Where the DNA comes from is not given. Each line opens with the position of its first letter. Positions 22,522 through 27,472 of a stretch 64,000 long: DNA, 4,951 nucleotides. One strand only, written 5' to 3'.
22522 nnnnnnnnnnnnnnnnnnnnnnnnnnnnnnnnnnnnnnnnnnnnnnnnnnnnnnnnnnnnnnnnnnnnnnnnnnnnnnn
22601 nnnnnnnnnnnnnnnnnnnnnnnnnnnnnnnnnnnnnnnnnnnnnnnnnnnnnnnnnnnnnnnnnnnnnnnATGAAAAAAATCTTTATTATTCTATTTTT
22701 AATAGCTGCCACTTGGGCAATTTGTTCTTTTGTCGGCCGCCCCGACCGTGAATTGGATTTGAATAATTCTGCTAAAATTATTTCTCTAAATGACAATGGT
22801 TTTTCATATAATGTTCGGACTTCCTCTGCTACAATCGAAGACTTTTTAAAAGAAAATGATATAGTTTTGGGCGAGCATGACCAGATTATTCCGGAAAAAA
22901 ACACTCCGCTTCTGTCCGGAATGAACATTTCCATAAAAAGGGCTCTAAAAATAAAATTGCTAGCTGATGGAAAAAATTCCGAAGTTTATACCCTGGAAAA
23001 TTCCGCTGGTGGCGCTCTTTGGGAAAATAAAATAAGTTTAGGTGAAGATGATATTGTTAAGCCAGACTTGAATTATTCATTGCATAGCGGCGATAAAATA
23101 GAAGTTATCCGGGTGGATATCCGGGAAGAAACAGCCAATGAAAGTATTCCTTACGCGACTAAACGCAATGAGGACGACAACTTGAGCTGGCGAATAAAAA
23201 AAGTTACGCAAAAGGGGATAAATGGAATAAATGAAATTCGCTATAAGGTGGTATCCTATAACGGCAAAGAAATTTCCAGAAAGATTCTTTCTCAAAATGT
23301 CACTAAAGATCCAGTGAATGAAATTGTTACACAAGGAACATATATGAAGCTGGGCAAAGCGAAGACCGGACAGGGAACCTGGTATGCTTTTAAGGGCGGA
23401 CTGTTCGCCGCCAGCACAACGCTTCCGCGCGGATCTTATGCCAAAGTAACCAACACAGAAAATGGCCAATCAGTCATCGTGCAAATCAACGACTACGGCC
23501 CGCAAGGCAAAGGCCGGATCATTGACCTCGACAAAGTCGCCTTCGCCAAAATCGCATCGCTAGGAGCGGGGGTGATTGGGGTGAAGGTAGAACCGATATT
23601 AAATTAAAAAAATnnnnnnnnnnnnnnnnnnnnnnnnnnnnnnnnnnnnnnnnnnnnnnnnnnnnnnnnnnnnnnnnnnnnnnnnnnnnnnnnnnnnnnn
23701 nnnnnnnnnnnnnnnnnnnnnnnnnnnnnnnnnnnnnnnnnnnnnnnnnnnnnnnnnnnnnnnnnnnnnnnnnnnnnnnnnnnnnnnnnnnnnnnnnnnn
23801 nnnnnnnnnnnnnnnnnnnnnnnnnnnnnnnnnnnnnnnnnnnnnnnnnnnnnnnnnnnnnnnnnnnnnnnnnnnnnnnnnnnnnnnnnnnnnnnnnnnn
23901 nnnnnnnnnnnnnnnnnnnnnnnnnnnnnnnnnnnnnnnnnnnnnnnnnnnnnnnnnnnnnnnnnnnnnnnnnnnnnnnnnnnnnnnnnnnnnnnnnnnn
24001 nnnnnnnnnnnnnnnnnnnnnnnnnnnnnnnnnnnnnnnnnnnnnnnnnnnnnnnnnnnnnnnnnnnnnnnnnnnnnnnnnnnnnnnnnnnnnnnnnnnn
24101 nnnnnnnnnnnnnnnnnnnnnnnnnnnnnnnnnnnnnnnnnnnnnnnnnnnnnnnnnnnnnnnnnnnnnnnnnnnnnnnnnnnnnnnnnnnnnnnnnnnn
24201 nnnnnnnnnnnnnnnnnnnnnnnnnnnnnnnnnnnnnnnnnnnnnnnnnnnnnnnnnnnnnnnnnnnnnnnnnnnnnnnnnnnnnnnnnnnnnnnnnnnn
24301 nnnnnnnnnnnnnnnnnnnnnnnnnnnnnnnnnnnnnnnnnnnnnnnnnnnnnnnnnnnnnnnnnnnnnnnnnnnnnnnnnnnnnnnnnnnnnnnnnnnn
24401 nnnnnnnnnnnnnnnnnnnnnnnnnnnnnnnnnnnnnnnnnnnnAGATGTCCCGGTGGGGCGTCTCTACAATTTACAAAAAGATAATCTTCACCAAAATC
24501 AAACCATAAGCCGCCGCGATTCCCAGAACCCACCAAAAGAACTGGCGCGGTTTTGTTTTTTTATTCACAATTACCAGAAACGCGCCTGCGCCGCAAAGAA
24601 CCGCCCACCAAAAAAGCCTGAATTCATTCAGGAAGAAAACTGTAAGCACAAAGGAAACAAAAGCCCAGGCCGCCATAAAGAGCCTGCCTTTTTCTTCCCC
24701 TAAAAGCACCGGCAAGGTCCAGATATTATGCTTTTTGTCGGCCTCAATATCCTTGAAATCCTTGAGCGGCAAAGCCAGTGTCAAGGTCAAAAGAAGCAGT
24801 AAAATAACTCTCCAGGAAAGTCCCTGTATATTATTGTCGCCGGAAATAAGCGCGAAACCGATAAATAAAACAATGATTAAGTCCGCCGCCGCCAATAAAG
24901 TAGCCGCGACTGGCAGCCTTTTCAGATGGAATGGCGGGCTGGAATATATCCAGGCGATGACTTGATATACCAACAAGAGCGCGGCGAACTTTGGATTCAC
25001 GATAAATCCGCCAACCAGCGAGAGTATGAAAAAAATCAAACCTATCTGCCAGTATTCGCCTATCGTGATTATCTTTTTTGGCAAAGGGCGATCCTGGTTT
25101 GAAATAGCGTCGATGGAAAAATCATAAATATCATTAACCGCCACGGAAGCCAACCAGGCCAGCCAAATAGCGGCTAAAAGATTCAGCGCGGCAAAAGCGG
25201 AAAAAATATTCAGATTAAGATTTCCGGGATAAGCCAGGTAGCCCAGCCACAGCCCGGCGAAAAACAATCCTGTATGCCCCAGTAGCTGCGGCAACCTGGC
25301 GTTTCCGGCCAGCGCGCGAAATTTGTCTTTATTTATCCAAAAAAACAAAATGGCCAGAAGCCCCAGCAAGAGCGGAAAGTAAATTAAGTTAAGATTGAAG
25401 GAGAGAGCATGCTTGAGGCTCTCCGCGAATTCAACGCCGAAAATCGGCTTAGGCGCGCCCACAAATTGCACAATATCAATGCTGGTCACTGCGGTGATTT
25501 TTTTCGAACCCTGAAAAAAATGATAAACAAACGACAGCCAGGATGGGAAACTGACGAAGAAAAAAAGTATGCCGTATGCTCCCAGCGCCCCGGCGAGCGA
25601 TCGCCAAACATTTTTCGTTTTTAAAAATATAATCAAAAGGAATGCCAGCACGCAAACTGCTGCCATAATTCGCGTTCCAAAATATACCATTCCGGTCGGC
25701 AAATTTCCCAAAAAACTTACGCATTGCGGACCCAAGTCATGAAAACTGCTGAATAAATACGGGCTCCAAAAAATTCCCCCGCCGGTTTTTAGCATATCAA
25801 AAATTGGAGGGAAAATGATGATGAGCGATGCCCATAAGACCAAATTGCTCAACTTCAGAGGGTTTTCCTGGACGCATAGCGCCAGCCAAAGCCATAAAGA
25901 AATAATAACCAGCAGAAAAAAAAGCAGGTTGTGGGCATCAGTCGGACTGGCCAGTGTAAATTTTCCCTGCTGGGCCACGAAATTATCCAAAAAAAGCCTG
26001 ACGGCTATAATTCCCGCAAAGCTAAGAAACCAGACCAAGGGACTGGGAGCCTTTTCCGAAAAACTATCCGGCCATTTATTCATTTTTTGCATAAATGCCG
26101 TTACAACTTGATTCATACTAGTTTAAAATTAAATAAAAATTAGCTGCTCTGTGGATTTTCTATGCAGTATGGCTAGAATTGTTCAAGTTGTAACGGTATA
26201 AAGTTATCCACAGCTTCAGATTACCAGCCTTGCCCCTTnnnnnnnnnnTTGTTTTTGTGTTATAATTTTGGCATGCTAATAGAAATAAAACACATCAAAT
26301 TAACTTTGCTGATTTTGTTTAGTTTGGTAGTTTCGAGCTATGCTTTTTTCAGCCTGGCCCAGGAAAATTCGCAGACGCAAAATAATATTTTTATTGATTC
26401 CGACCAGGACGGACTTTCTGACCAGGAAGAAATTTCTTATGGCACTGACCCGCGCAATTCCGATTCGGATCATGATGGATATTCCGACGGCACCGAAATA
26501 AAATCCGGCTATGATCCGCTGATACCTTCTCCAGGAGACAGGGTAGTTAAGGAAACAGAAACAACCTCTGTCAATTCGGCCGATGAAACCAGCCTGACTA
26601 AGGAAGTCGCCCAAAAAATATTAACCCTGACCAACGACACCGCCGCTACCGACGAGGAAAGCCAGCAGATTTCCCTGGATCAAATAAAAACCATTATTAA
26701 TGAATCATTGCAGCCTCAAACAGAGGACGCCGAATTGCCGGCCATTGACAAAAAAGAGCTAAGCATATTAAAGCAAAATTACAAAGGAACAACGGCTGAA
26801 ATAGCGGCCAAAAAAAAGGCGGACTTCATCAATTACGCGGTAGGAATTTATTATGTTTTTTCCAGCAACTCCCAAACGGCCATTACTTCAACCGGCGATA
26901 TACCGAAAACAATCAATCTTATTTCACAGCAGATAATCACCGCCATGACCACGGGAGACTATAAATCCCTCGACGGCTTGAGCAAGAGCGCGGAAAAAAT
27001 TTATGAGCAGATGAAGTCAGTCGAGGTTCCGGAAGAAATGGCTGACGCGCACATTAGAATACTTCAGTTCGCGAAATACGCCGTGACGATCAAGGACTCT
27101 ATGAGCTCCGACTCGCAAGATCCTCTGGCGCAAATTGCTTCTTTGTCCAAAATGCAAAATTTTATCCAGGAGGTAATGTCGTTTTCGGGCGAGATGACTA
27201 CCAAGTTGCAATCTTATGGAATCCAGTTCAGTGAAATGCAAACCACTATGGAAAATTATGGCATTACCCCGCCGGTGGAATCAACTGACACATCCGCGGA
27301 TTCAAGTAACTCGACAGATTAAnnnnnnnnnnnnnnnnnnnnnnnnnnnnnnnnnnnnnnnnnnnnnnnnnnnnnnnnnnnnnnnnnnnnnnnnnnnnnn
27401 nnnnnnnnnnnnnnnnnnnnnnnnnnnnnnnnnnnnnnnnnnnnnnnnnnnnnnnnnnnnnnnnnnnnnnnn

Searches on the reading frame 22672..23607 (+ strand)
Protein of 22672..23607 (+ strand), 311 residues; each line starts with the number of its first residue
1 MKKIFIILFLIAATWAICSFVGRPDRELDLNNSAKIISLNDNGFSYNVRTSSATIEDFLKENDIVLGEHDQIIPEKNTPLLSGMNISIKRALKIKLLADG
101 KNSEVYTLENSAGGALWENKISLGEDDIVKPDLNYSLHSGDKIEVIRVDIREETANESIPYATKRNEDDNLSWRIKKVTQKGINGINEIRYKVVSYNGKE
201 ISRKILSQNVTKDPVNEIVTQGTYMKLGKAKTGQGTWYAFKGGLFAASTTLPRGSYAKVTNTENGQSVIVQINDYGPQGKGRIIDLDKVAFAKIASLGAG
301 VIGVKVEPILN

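Call 21: search_protein_families(library=pfam, proteins=[window:22672-23607:+], max_evalue=0.01)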
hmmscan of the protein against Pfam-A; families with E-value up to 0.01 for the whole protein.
window:22672-23607:+ (311 aa): 4 families
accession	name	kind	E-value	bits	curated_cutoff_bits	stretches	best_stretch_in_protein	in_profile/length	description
PF07501.17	G5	-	8.7e-21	74.4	23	1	151-223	2-74/75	G5 domain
PF03990.20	DUF348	-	2.5e-18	66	24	2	37-75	1-39/41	G5-linked-Ubiquitin-like domain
PF03330.24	DPBB_1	-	1.4e-13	51.3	28.8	1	232-305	13-82/83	Lytic transglycolase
PF00967.23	Barwin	-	0.0012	19.2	21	1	236-301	44-105/119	Barwin family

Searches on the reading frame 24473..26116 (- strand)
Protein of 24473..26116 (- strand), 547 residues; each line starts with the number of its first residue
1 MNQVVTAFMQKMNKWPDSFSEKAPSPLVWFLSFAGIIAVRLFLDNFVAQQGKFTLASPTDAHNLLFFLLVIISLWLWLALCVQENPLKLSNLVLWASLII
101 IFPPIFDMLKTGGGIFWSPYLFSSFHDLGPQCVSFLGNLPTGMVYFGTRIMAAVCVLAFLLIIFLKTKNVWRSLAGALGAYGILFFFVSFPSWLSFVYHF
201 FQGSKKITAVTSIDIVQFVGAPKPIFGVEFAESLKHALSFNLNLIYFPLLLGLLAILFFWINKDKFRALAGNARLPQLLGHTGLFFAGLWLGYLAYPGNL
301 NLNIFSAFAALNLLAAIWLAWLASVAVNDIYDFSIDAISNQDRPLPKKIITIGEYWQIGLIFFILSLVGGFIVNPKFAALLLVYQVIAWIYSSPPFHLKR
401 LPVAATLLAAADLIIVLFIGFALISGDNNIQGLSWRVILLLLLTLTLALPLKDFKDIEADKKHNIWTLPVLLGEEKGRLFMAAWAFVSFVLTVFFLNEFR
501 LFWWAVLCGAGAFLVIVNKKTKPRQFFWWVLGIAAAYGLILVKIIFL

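Call 8: search_protein_families(library=pfam, proteins=[window:24473-26116:-], max_evalue=0.01)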
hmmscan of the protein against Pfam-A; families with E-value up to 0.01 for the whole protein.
window:24473-26116:- (547 aa): 1 family
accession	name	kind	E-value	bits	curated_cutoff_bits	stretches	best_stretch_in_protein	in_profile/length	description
PF01040.23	UbiA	-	4.3e-32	111.8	34.2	1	286-519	3-237/250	UbiA prenyltransferase family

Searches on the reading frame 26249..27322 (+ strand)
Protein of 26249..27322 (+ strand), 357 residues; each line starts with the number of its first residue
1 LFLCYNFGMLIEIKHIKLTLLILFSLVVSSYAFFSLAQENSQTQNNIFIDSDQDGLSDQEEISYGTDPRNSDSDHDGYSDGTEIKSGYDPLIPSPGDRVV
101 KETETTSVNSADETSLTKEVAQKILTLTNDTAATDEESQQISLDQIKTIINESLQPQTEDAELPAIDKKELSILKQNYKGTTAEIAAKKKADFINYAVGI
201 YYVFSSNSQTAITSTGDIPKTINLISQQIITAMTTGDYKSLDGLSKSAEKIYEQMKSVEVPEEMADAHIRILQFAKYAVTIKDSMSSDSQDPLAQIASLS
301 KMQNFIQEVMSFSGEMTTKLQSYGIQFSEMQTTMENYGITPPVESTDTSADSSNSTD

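Call 8: search_protein_families(library=pfam, proteins=[window:26249-27322:+], max_evalue=0.01)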
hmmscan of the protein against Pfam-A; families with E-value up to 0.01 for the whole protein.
window:26249-27322:+ (357 aa): 1 family
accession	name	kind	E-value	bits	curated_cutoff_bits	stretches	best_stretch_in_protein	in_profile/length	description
PF18884.5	TSP3_bac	-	2e-09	37.6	25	1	50-68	1-19/22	Bacterial TSP3 repeat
